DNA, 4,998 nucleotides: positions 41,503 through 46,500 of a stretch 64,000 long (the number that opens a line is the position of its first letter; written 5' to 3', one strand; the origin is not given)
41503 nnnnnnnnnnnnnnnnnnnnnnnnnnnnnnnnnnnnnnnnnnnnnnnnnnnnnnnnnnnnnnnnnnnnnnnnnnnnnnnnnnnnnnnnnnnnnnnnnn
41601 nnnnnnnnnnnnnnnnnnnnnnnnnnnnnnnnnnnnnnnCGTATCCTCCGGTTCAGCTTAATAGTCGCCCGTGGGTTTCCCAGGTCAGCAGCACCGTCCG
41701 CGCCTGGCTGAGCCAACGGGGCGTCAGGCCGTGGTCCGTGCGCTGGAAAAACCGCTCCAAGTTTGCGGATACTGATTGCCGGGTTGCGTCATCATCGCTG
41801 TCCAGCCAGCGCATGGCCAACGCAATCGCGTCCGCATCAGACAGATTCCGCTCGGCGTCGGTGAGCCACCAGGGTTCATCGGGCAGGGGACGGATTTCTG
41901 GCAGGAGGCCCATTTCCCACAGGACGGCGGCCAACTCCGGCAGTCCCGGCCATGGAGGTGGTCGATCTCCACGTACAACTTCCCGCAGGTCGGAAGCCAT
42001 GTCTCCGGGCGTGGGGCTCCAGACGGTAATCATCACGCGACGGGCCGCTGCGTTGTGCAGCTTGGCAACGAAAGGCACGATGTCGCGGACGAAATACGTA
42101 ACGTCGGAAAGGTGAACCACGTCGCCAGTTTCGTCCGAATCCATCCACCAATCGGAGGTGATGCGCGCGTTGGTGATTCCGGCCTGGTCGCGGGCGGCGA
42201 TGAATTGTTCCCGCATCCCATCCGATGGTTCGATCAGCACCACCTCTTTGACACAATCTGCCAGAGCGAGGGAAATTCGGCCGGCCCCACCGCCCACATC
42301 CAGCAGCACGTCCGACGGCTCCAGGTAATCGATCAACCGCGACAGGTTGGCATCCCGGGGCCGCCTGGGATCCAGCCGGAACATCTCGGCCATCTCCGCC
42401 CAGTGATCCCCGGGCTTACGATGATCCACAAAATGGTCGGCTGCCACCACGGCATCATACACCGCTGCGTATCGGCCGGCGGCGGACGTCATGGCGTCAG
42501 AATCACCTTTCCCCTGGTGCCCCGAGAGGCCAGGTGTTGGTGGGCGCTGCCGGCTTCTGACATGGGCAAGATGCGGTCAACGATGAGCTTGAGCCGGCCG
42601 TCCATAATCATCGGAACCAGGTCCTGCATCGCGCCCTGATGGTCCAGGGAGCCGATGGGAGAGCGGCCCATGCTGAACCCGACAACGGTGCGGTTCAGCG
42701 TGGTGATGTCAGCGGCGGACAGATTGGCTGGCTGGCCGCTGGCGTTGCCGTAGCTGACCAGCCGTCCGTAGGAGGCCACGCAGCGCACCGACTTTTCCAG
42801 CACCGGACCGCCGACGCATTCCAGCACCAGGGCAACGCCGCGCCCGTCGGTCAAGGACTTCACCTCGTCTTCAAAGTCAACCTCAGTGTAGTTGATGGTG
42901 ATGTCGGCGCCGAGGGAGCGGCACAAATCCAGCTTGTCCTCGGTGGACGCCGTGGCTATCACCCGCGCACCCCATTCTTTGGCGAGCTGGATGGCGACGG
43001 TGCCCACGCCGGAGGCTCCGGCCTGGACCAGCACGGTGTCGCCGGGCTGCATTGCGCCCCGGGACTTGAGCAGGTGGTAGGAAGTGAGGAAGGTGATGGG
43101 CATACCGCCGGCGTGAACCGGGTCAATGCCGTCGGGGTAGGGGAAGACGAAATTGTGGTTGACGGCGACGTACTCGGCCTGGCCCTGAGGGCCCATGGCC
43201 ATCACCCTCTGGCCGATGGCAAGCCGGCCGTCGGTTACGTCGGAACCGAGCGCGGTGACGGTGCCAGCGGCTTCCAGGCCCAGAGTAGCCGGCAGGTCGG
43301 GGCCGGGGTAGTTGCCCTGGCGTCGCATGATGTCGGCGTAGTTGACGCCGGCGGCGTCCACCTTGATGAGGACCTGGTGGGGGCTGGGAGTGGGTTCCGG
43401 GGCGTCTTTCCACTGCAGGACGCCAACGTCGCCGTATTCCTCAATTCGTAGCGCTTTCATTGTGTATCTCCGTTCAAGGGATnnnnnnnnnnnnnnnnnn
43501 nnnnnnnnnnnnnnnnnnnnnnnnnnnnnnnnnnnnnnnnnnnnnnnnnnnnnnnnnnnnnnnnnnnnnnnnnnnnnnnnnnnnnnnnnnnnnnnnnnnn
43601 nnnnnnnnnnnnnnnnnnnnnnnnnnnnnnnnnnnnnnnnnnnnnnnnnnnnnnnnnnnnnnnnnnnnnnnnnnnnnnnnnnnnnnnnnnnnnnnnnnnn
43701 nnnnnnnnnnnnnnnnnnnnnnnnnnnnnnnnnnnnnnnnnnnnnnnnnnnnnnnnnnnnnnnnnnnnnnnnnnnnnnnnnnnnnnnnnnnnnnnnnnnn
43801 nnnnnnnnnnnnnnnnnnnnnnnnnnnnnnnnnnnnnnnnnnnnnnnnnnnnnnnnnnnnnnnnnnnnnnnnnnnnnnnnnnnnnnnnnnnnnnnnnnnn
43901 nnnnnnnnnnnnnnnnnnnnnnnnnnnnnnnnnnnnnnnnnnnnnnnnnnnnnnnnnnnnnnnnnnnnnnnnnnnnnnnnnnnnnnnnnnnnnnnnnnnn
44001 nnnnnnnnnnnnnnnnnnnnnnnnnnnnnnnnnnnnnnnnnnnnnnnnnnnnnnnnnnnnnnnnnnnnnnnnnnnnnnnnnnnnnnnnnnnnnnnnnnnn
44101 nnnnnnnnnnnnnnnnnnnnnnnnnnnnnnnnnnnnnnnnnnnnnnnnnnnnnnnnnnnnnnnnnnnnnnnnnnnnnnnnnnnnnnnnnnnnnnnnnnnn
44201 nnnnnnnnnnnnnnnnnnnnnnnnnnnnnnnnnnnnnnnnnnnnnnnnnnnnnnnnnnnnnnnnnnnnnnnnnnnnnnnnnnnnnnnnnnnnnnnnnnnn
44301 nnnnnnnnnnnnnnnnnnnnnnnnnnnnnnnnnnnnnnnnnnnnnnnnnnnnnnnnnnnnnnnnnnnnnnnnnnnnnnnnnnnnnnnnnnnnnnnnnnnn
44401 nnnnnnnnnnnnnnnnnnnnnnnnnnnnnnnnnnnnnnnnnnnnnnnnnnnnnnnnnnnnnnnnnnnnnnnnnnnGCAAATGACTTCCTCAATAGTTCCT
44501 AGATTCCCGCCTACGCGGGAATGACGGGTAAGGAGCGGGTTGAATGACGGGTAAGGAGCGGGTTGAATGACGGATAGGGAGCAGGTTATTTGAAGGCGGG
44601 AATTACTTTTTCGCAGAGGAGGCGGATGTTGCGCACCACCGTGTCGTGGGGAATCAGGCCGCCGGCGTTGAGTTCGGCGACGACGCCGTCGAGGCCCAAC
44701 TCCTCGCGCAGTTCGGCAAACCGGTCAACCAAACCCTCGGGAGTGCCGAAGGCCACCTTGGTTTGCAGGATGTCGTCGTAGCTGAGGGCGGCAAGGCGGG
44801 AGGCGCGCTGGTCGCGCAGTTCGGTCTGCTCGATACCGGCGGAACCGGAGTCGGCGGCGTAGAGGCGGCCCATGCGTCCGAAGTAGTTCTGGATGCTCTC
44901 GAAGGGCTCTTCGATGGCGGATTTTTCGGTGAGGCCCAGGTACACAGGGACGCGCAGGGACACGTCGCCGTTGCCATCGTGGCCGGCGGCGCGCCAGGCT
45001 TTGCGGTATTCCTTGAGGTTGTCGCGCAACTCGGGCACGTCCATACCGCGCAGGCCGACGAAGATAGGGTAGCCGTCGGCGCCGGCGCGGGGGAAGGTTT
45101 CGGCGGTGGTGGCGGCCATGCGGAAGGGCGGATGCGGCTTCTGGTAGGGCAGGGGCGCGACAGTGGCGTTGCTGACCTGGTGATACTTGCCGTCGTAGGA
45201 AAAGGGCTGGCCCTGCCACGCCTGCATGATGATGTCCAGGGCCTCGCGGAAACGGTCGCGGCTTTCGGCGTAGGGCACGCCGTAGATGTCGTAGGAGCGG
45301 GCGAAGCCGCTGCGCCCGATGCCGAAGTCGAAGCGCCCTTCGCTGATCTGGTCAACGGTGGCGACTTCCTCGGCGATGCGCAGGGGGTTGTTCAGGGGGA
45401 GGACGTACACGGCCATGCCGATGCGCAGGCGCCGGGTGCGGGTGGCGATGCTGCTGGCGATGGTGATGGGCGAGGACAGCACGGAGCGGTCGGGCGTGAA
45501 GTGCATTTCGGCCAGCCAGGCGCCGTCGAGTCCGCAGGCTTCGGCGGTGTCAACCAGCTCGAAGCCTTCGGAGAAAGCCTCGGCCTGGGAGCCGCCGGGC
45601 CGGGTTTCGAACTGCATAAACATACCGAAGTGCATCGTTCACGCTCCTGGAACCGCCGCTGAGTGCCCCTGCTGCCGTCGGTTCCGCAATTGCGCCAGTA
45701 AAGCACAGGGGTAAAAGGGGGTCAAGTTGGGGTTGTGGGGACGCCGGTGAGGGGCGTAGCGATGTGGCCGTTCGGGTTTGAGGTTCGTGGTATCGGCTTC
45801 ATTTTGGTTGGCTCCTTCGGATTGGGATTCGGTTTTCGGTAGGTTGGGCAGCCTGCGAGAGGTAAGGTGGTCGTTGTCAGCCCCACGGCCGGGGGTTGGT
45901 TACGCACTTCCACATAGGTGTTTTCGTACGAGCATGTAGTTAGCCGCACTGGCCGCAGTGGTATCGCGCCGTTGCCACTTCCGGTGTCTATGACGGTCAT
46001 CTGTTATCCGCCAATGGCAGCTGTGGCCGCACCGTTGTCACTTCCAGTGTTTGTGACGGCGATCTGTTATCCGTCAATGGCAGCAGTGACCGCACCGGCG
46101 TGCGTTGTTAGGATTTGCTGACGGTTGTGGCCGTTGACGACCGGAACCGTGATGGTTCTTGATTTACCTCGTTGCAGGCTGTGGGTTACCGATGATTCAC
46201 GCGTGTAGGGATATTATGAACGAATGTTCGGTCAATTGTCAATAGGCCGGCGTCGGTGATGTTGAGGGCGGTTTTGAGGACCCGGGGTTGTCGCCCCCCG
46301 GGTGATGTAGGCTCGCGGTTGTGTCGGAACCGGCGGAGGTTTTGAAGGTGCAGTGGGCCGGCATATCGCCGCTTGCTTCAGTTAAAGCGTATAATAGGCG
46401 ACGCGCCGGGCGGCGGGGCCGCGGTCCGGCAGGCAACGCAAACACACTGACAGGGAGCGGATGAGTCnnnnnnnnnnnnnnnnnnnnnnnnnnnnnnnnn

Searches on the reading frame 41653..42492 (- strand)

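Call 72: search_protein_families(library=pfam, proteins=[window:41653-42492:-], max_evalue=0.00001)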
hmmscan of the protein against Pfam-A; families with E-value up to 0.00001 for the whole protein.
window:41653-42492:- (279 aa): 1 family
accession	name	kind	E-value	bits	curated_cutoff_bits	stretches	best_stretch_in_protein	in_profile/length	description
PF13489.12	Methyltransf_23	-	3.3e-07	30.6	27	1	48-160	11-121/164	Methyltransferase domain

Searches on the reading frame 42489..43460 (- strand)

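Call 73: search_protein_families(library=pfam, proteins=[window:42489-43460:-], max_evalue=0.00001)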
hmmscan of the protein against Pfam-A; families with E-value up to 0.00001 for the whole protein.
window:42489-43460:- (323 aa): 3 families
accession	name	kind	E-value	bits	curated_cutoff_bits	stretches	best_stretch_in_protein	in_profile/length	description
PF00107.32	ADH_zinc_N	-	4.8e-33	114.3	31.8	1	151-266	1-116/129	Zinc-binding dehydrogenase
PF13602.12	ADH_zinc_N_2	-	4e-25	89.7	27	1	183-321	1-134/134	Zinc-binding dehydrogenase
PF08240.17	ADH_N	-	2.6e-17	63.4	23.5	1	27-110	2-104/104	Alcohol dehydrogenase GroES-like domain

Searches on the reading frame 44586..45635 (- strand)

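Call 97: search_protein_families(library=padloc, proteins=[window:44586-45635:-], max_evalue=0.001)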
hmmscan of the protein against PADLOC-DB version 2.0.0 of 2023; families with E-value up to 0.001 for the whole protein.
window:44586-45635:- (349 aa): 1 family
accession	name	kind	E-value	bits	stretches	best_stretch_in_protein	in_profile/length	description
PDLC01078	C3a156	-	2.7e-19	67.8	1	24-189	16-165/268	oxidoreductase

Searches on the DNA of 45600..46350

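Call 15: search_rna_families(source=window, start=45600, end=46350, threshold=evalue, max_evalue=10)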
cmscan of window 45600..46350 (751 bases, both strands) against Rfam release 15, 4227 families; matches with E-value up to 10: 4.
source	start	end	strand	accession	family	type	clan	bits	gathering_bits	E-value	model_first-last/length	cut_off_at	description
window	46255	46302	+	RF01297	sR40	Gene; snRNA; snoRNA; CD-box;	-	15.2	50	2.5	1-61/61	no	Small nucleolar RNA sR40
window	45961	46067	+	RF02791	CcsR1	Gene; sRNA;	-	14.1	65.3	1.4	1-83/83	no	Conserved CCUCCUCCC motif stress-induced RNA 1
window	46280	46348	+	RF01516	v-snoRNA-1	Gene; snRNA; snoRNA; CD-box;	-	12.8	75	9.3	1-65/65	no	Human herpesvirus 1 small nucleolar RNA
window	46209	46279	+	RF01139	sR2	Gene; snRNA; snoRNA; CD-box;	-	11.4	42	8.4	1-57/57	no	Small nucleolar RNA sR2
